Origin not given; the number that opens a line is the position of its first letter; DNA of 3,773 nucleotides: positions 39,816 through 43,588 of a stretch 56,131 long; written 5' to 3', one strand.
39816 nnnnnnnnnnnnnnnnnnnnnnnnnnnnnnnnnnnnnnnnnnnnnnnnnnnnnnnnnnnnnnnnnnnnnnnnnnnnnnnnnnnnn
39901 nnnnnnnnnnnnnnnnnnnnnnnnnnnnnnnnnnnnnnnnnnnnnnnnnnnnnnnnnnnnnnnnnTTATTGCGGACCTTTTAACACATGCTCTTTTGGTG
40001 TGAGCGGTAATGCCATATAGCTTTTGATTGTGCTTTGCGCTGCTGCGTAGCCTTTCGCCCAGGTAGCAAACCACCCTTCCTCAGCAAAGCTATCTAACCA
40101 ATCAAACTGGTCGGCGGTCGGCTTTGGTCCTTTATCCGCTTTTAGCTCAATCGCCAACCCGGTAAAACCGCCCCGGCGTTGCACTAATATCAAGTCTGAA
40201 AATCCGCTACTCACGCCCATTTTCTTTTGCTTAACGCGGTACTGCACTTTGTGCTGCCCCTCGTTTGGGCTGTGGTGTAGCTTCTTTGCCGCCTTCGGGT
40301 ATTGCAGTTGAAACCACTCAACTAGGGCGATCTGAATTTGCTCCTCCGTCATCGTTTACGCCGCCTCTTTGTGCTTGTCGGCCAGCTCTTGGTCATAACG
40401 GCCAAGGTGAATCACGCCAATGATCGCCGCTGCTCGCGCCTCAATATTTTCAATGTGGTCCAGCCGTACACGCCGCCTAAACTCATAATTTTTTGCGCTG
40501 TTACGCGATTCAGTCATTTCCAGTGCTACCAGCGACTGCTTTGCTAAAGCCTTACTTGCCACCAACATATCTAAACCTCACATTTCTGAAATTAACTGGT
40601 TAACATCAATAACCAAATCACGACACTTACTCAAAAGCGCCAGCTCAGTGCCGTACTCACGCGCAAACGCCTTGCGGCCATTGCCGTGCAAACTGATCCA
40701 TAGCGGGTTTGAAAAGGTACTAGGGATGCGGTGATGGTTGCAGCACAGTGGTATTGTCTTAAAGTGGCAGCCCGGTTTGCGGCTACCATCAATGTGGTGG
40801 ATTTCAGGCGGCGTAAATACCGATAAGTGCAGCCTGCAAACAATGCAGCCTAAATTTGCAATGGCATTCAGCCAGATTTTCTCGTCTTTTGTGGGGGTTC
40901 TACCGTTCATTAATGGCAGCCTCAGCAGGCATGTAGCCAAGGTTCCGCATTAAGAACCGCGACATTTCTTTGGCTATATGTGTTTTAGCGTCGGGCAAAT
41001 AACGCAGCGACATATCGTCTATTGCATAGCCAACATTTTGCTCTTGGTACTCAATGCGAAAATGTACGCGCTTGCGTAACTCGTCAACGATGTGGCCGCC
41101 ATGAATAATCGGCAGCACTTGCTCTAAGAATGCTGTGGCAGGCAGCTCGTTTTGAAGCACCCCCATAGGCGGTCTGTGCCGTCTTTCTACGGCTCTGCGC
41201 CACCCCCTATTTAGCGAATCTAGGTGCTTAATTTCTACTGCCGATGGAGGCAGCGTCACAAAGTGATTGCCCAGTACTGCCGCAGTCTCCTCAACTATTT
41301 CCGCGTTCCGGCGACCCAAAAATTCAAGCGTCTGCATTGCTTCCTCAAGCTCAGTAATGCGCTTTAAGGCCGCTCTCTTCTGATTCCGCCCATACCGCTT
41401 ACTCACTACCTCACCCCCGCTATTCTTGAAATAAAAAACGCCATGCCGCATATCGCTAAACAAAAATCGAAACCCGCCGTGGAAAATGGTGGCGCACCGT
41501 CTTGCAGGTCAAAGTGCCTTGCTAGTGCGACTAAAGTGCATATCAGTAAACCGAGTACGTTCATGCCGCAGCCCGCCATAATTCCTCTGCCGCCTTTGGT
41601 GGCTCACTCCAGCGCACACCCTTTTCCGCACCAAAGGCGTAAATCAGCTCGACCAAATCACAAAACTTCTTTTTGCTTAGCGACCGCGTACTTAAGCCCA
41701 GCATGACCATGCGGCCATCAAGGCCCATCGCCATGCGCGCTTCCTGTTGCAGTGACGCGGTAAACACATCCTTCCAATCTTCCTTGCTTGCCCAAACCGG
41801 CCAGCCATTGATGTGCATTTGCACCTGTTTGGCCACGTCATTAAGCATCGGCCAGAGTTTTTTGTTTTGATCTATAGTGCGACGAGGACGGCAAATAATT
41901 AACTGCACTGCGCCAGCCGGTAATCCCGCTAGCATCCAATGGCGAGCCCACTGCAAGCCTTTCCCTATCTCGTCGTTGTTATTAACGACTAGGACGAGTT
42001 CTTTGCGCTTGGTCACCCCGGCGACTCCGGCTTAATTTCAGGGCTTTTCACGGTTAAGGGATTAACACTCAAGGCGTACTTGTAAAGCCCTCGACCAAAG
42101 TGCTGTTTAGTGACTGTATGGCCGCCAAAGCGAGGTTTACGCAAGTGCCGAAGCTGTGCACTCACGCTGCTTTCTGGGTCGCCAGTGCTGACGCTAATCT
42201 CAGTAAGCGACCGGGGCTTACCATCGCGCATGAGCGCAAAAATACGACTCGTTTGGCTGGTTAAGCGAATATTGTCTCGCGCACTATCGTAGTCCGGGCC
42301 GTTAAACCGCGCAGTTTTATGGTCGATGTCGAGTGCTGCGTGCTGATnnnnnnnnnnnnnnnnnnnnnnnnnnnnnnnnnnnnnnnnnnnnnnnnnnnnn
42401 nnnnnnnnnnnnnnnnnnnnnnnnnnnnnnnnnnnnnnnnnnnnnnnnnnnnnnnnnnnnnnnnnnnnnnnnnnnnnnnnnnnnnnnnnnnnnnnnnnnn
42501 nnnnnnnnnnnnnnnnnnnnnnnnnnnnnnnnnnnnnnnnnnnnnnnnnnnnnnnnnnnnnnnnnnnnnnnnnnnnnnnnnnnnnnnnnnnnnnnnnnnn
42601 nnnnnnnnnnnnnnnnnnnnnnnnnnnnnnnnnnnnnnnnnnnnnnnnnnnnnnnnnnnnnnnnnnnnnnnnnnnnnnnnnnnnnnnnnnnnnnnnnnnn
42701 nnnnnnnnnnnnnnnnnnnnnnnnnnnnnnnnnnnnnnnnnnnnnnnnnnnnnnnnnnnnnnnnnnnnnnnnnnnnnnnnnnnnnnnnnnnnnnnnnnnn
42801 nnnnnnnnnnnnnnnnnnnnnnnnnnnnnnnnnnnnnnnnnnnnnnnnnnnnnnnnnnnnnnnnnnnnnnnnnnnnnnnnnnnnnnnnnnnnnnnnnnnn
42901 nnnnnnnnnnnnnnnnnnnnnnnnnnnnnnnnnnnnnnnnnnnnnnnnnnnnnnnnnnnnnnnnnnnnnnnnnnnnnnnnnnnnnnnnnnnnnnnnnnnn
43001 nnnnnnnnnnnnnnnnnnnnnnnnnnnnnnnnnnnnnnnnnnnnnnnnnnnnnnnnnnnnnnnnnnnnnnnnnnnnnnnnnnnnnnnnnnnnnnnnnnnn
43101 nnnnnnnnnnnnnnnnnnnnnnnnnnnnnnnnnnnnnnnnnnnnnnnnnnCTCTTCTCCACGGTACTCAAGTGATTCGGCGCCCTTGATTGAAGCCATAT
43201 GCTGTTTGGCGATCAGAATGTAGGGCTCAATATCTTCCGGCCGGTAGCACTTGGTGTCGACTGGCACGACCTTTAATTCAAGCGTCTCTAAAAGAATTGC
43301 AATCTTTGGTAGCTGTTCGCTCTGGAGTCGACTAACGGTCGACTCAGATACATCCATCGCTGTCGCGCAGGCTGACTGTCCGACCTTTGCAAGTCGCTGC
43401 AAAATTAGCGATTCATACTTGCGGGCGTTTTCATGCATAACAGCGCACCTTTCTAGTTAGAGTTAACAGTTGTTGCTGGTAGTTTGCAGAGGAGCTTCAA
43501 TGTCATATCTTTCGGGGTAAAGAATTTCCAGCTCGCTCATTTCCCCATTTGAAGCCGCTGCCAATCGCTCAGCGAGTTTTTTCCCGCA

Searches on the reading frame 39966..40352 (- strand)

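Call 24: search_protein_families(library=phrogs, proteins=[window:39966-40352:-], max_evalue=0.001)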
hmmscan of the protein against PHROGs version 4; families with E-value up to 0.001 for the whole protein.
window:39966-40352:- (128 aa): 4 families
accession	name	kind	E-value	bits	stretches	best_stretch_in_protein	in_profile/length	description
phrog_824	-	unknown function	1.3e-33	118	1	2-121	65-183/265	-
phrog_2363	-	unknown function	7.5e-16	59.3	1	5-126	63-185/192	-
phrog_5702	-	DNA, RNA and nucleotide metabolism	9.4e-08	33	1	46-114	2-68/70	Holliday junction resolvase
phrog_93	-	DNA, RNA and nucleotide metabolism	0.00019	21.2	1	1-115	352-444/613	endonuclease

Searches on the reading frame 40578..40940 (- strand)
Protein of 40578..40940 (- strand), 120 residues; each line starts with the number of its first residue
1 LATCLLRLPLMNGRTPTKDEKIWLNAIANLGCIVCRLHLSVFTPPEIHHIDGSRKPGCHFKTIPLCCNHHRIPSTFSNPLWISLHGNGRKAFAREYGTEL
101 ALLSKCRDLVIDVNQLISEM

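Call 24: search_protein_families(library=phrogs, proteins=[window:40578-40940:-], max_evalue=0.001)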
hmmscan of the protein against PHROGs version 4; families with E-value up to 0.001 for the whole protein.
window:40578-40940:- (120 aa): 3 families
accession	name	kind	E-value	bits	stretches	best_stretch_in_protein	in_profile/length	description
phrog_1588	-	unknown function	2e-28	99.8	1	10-110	17-113/132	-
phrog_2321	-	DNA, RNA and nucleotide metabolism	2.1e-15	58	1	11-108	75-180/186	Ref-like RecA filament endonuclease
phrog_35096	-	unknown function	3.7e-05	25.1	1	47-72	11-36/86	-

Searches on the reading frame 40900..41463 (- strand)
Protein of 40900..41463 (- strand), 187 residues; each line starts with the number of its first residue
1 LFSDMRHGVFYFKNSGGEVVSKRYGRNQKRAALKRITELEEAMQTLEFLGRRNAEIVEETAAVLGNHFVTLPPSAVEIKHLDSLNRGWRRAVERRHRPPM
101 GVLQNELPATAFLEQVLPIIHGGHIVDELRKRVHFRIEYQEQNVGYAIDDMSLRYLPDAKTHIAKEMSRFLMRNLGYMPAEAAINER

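Call 24: search_protein_families(library=phrogs, proteins=[window:40900-41463:-], max_evalue=0.001)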
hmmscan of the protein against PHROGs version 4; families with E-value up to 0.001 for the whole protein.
window:40900-41463:- (187 aa): 1 family
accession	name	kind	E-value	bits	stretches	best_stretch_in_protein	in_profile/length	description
phrog_20923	-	unknown function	0.00034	21.8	1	20-79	1-67/158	-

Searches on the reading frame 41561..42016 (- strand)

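Call 24: search_protein_families(library=phrogs, proteins=[window:41561-42016:-], max_evalue=0.001)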
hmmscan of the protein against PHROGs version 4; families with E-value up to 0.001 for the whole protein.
window:41561-42016:- (151 aa): 1 family
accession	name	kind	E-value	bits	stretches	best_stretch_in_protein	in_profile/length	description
phrog_72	-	DNA, RNA and nucleotide metabolism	2.6e-29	103.4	1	42-142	46-148/161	NinB/ Orf homologous recombination mediator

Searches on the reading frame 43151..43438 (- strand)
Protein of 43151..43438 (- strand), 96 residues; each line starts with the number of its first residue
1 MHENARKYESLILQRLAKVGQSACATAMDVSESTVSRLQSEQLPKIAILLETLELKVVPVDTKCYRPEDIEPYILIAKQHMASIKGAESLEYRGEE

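Call 100: search_protein_families(library=pfam, proteins=[window:43151-43438:-], max_evalue=0.01)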
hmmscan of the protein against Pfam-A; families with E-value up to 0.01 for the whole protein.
window:43151-43438:- (96 aa): 1 family
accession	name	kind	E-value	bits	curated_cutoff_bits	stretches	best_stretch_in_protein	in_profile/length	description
PF05269.17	Phage_CII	-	5.8e-07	30.1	21.3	1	4-58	9-63/91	Bacteriophage CII protein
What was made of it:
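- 43148..44176 (.): Immunity region: CII-like (43148-43438, -), Cro-position ORF (43463-43702, -), repressor-position ORF (43811-44176, +). Pfam Phage_CII 30.1 bits (call 100).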
